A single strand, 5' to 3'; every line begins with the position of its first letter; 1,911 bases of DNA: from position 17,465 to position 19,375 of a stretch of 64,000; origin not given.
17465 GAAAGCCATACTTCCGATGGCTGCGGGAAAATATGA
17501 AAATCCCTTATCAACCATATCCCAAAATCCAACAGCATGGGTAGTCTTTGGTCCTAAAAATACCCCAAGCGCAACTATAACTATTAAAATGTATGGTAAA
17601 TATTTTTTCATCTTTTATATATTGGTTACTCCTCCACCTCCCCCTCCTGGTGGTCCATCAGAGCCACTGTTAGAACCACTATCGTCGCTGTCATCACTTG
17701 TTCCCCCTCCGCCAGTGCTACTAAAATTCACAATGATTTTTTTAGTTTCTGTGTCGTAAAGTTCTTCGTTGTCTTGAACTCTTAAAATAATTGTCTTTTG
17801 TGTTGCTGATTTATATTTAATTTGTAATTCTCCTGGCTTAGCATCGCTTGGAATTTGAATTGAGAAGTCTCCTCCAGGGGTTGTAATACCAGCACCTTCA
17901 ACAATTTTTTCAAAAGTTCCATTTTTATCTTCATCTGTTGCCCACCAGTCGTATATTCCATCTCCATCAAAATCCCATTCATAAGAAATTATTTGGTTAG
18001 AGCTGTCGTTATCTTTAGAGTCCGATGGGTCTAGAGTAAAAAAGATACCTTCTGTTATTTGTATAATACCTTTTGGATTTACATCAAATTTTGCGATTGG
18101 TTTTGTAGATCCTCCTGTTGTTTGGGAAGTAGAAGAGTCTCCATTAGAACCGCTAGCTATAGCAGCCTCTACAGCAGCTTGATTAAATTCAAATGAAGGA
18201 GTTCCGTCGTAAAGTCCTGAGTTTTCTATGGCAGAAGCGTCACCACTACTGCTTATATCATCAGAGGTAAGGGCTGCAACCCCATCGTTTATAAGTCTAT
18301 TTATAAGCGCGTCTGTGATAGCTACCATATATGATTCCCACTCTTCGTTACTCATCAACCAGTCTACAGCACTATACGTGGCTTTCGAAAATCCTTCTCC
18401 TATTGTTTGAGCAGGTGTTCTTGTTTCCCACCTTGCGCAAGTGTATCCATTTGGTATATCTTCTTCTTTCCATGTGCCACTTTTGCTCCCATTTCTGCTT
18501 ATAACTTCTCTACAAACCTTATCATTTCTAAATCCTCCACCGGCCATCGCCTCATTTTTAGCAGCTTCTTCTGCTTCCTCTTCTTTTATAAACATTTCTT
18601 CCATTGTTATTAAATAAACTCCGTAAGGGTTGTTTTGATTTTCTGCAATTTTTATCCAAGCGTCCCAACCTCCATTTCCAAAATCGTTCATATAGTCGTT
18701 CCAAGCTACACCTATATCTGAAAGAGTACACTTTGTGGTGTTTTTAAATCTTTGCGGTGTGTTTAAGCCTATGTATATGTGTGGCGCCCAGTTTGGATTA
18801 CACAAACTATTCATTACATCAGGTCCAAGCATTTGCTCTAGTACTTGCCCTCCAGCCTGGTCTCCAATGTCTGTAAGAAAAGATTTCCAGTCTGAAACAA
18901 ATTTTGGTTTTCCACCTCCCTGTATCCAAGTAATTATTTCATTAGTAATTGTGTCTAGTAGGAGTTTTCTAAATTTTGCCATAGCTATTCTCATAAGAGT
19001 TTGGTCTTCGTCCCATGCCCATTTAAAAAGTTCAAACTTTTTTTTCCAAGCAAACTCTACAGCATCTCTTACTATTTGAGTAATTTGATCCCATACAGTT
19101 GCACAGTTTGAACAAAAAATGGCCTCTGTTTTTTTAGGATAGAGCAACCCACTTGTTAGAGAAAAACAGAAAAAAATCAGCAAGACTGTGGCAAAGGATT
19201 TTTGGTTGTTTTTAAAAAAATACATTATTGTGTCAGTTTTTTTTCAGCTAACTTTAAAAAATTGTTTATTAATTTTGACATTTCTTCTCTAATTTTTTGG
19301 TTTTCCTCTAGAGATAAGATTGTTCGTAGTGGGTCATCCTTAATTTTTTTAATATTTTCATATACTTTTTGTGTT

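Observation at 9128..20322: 11-gene T4SS/conjugation-like operon with no relaxase or coupling protein, in a reduced genome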

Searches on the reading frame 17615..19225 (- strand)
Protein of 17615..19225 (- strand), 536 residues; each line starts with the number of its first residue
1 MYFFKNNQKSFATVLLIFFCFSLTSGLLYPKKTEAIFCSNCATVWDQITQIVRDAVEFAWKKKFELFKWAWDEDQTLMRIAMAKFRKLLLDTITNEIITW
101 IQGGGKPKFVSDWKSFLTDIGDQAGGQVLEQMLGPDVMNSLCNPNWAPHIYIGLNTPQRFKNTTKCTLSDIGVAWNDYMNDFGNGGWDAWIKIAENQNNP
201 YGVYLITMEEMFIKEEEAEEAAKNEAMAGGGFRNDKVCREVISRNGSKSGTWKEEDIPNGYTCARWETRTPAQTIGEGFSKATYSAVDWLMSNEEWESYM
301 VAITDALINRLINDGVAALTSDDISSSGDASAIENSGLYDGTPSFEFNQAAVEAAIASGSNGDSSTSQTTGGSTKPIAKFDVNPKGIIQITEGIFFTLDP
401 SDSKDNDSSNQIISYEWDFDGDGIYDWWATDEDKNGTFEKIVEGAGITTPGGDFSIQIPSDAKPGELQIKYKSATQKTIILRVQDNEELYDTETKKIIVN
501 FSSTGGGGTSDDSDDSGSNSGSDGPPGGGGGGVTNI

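Call 3: search_protein_families(library=pfam, proteins=[window:17615-19225:-], max_evalue=0.1)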
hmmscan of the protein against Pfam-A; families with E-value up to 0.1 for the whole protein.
window:17615-19225:- (536 aa): 1 family
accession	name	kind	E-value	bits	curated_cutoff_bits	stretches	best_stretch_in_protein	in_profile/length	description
PF21027.3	Sde0182_C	-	0.0071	17.3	27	1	417-500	10-82/83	Cellulose-binding protein Sde0182, C-terminal domain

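Call 6: search_protein_families(library=ncbifam, proteins=[window:17615-19225:-], max_evalue=0.1)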
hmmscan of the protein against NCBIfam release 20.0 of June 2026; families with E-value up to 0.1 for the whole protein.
window:17615-19225:- (536 aa): 0 families

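Call 26: find_homologous_proteins(query=window:17615-19225:-, max_evalue=0.00001)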
Query window:17615-19225:- (536 aa): 45 proteins with E <= 0.00001 among 8000 candidates.
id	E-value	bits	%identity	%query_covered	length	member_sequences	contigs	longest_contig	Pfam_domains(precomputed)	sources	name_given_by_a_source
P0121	0.0e+0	1234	100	100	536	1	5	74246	-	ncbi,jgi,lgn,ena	-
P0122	1.3e-124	435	47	69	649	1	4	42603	PF13287.13,PF13290.14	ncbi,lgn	ncbi:MAG: chitobiase/beta-hexosaminidase C-terminal domain-containing protein [Patescibacteria group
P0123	3.5e-119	417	47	61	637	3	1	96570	PF13287.13,PF13290.14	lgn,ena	-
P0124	5.0e-114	400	45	63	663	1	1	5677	PF13287.13,PF13290.14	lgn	-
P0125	3.7e-112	394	43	73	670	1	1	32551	PF13287.13,PF13290.14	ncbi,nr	ncbi:MAG: chitobiase/beta-hexosaminidase C-terminal domain-containing protein [Candidatus Pacebacter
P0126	1.7e-110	388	47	61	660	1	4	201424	PF13287.13,PF13290.14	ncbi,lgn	-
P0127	1.3e-98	349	39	71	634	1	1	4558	PF13287.13,PF13290.14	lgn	-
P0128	2.8e-98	348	41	69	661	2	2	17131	PF13287.13,PF13290.14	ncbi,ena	-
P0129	1.4e-96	342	42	63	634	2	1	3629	PF13287.13,PF13290.14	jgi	-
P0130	4.1e-96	341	39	59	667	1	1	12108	PF13287.13,PF13290.14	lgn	-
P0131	3.5e-94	334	41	63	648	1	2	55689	PF13287.13,PF13290.14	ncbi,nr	ncbi:MAG: chitobiase/beta-hexosaminidase C-terminal domain-containing protein [Parcubacteria group b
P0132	5.1e-93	331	41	48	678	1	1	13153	PF13287.13,PF13290.14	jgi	-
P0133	1.5e-88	316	38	58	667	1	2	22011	PF13287.13,PF13290.14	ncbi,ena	-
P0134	4.6e-86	308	41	60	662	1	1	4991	PF13287.13,PF13290.14,PF18911.7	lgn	-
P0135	3.6e-80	288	32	64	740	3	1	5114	PF13287.13,PF13290.14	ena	-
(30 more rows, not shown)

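Call 36: predict_structure(alignment_id=A1)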
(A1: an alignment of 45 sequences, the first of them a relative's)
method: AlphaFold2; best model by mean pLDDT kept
length: 536 residues; sequences in the alignment: 45
mean_pLDDT: 66.4   pTM: 0.32
mean pLDDT of the five models: 66.4, 63.9, 63.5, 62.7, 61.9
residues with pLDDT >= 90: 89; 70-90: 177; 50-70: 125; < 50: 145
segments of 3 or more residues with pLDDT < 50: 1-4, 28-41, 155-168, 181-183, 286-298, 315-377, 379-384, 516-536
pLDDT, mean of each block of 10 residues (from residue 1): 58 81 58 42 61 67 59 65 84 90 90 90 83 76 65 45 44 60 54 60 75 83 71 81 95 93 89 73 53 47 60 49 33 30 28 26 29 42 59 89 81 93 91 89 64 85 90 89 91 86 58 47 40 33
secondary structure, 60 per line:
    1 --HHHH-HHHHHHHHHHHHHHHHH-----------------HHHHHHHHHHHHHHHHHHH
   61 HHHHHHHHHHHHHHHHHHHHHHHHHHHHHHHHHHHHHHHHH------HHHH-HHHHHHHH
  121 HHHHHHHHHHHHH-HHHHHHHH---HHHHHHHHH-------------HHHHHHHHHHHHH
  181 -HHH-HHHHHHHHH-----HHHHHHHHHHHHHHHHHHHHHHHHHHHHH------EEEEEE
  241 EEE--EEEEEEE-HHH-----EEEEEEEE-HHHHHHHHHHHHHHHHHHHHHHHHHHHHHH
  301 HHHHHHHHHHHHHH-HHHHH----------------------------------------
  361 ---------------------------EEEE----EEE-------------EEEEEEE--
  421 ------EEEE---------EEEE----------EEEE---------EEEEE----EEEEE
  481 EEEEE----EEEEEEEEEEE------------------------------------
elements in order: H3-6 H8-24 H42-101 H108-111 H113-133 H135-142 H146-154 H168-180 H186-194 H200-228 E235-243 E246-252 E262-269 H271-314 H316-320 E388-391 E396-398 E412-418 E427-430 E440-443 E454-457 E467-471 E476-485 E490-500

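Call 57: search_protein_families(library=pfam, alignment_id=A1, max_evalue=0.01)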
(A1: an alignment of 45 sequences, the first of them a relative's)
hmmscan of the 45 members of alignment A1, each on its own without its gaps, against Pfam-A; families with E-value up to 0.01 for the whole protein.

A. member 1, P0121 (536 aa): 1 family
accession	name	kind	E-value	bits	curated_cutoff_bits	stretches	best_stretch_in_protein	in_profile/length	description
PF21027.3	Sde0182_C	-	0.0071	17.3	27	0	417-500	10-82/83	Cellulose-binding protein Sde0182, C-terminal domain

B. families by the number of members that match (of 45 scanned): 10 families
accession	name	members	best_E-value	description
PF13290.12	CHB_HEX_C_1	19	5.6e-28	Chitobiase/beta-hexosaminidase C-terminal domain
PF13287.12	Fn3_assoc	19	3.1e-22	Fn3 associated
PF18911.6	PKD_4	10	9.9e-08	PKD domain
PF16403.11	Bact_surface_Ig-like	1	7.2e-13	Bacterial surface protein, Ig-like domain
PF22633.2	F5_F8_type_C_2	1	0.00033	NedA-like, galactose-binding domain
PF00801.26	PKD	1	0.0018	PKD domain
PF00754.31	F5_F8_type_C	1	0.0027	F5/8 type C domain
PF12319.13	TryThrA_C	1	0.0034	Tryptophan-Threonine-rich plasmodium antigen C terminal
PF22352.2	K319L-like_PKD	1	0.005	K319L-like, PKD domain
PF21027.3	Sde0182_C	1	0.0071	Cellulose-binding protein Sde0182, C-terminal domain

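Call 59: search_solved_structures(query=A1, max_evalue=5)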
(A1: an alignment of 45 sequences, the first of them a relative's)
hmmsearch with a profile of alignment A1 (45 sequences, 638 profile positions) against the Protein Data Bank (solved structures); distinct sequences matched with E-value up to 5: 5.
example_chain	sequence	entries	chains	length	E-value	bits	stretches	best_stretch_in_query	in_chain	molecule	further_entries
4aqo_A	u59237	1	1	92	0.13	14.5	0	603-633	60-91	COLLAGENASE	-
8qaf_A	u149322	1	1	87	0.18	14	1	43-90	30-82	sc-apCC-8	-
6aem_A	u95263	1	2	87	0.42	12.8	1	598-633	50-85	PKD domain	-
2p22_A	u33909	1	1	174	0.44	12.7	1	465-573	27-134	Suppressor protein STP22 of temperature-sensitive alpha-factor receptor and arginine perme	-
4v4n_AQ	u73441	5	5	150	1.2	11.3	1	300-396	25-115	50S ribosomal protein L19E | Large ribosomal subunit protein eL19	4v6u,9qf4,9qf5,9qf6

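Call 77: search_solved_structures(query=A7, max_evalue=5)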
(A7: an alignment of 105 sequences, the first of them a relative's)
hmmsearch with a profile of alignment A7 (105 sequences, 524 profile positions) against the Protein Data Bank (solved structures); distinct sequences matched with E-value up to 5: 101 (the best 60 are shown).
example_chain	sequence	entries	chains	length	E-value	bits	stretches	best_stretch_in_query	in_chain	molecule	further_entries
8qox_B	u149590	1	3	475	0.00073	22.1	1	328-439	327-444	Conserved membrane protein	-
1wyy_A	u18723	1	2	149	0.0035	19.9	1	341-448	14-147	E2 Glycoprotein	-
4ilo_A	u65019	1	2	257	0.036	16.5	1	360-491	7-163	CT398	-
6lxt_A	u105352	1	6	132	0.042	16.3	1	346-446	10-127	Spike protein S2, Spike protein S2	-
7cot_A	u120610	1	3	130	0.054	16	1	346-444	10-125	Spike glycoprotein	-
5zhy_A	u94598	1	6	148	0.058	15.9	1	342-440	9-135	Spike glycoprotein, Spike glycoprotein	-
8h14_A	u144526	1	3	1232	0.076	15.5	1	340-431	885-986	Spike glycoprotein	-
8h0x_A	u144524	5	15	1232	0.082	15.4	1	340-430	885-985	Spike glycoprotein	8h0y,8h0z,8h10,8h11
5g6u_A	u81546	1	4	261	0.09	15.2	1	360-487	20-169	LANGERIN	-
8gji_A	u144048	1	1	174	0.1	15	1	358-459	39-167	GCG binder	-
8h15_A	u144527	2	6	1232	0.11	15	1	340-431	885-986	Spike glycoprotein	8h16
8qae_A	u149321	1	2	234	0.12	14.8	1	354-491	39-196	sc-apCC-6-SLLA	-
4tko_B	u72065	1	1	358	0.14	14.6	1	333-455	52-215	EmrA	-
7zh2_A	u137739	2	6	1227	0.17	14.3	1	340-431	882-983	Spike glycoprotein,Fibritin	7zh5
7zh1_A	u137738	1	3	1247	0.17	14.3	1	340-431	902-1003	Spike glycoprotein,Fibritin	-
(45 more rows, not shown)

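Call 80: fold_search(model_id=the predicted structure, library=pdb)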
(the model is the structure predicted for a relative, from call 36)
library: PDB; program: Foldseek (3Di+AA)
matches with E <= 10: 1460; with E <= 0.001: 10
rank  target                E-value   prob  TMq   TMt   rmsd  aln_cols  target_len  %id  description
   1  2yrl_MODEL_1_A        5.3e-05  1.00  0.14  0.60  11.4       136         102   20  Solution structure of the PKD domain from KIAA 1837 protein (released 2007-10-02)
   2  2edo_MODEL_1_A        5.1e-04  1.00  0.16  0.60   4.7       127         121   13  Solution structure of the first ig-like domain from human CD48 antigen (released 2007-08-14)
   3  4frw_B                5.4e-04  1.00  0.17  0.38   4.7       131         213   11  Crystal structure of human nectin-4 extracellular fragment D1-D2 (released 2012-08-22)
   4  6lsa_A                6.9e-04  1.00  0.17  0.69   4.0       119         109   10  Complex structure of bovine herpesvirus 1 glycoprotein D and bovine nectin-1 IgV (released 2020-06-17)
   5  4mz3_A                6.9e-04  1.00  0.16  0.53   5.2       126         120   10  Crystal structure of the voltage-gated sodium channel beta 4 subunit extracellular domain, C131W mutant (released 2013-12-04)
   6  4frw_D                7.8e-04  1.00  0.17  0.39   4.3       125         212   11  Crystal structure of human nectin-4 extracellular fragment D1-D2 (released 2012-08-22)
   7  4y88                  8.2e-04  1.00  0.15  0.64   4.3       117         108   12  Crystal structure of the N-terminal domain of CEACAM8 (released 2015-10-07)
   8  2ptt_B                8.2e-04  1.00  0.14  0.52   5.4       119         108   15  Structure of NK cell receptor 2B4 (CD244) bound to its ligand CD48 (released 2007-11-20)
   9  2y72_A                8.7e-04  1.00  0.13  0.73   3.5       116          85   22  Crystal structure of the PKD Domain of Collagenase G from Clostridium Histolyticum at 1.18 Angstrom Resolution. (released 2011-09-28)
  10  4jjh_A                8.7e-04  1.00  0.16  0.64   3.9       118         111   10  Crystal structure of the D1 domain from human Nectin-4 extracellular fragment [PSI-NYSGRC-005624] (released 2013-03-27)
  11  4aqo                  1.0e-03  1.00  0.13  0.71   3.6       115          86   22  CRYSTAL STRUCTURE OF THE CALCIUM BOUND PKD-like DOMAIN OF COLLAGENASE G FROM CLOSTRIDIUM HISTOLYTICUM AT 0.99 ANGSTROM R (released 2013-06-05)
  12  4jjh_B                1.0e-03  1.00  0.17  0.67   3.6       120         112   12  Crystal structure of the D1 domain from human Nectin-4 extracellular fragment [PSI-NYSGRC-005624] (released 2013-03-27)
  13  4yiq_A                1.0e-03  1.00  0.15  0.64   4.4       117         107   13  Structure of the CEACAM6-CEACAM8 heterodimer (released 2015-10-07)
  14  4frw_C                1.0e-03  1.00  0.17  0.40   4.4       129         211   12  Crystal structure of human nectin-4 extracellular fragment D1-D2 (released 2012-08-22)
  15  4l1d_A                1.0e-03  1.00  0.15  0.57   5.2       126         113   10  Voltage-gated sodium channel beta3 subunit Ig domain (released 2014-03-05)
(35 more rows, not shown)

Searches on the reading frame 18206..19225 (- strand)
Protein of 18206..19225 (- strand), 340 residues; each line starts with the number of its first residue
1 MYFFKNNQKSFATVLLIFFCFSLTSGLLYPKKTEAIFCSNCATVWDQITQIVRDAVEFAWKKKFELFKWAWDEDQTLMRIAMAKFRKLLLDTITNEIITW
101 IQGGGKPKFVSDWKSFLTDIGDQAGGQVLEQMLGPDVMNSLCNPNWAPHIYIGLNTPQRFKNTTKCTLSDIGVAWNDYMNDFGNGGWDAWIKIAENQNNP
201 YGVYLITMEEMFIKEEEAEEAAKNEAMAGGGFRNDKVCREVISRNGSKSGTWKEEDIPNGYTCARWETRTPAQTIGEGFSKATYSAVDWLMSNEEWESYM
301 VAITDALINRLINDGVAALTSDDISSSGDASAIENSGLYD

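Call 75: search_protein_representatives(protein=window:18206-19225:-)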
Query: 340 residues. Proteins with E-value up to 0.001 (for the whole library): 3676; up to 1e-10: 1692; up to 1e-30: 152. The best 150 are listed.
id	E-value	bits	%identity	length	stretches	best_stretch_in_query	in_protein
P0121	2.2e-233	790.1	100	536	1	1-340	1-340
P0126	7.6e-95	334.4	50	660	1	9-340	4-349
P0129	6.5e-78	278.8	42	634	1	11-330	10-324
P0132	9.3e-75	268.4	43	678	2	68-247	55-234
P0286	9.8e-73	261.7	47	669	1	78-322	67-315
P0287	1.4e-71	257.9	43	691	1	7-323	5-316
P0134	3.9e-66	240.0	44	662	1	7-329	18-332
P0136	6.2e-66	239.4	46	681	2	3-241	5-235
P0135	9.0e-65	235.5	41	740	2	2-248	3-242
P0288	1.4e-63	231.6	45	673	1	2-324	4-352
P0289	6.8e-63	229.4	41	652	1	4-328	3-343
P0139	1.4e-61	225.0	48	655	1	74-331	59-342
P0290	4.5e-61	223.4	44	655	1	78-325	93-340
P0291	1.4e-60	221.8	40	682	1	7-329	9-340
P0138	3.8e-60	220.3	43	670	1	8-330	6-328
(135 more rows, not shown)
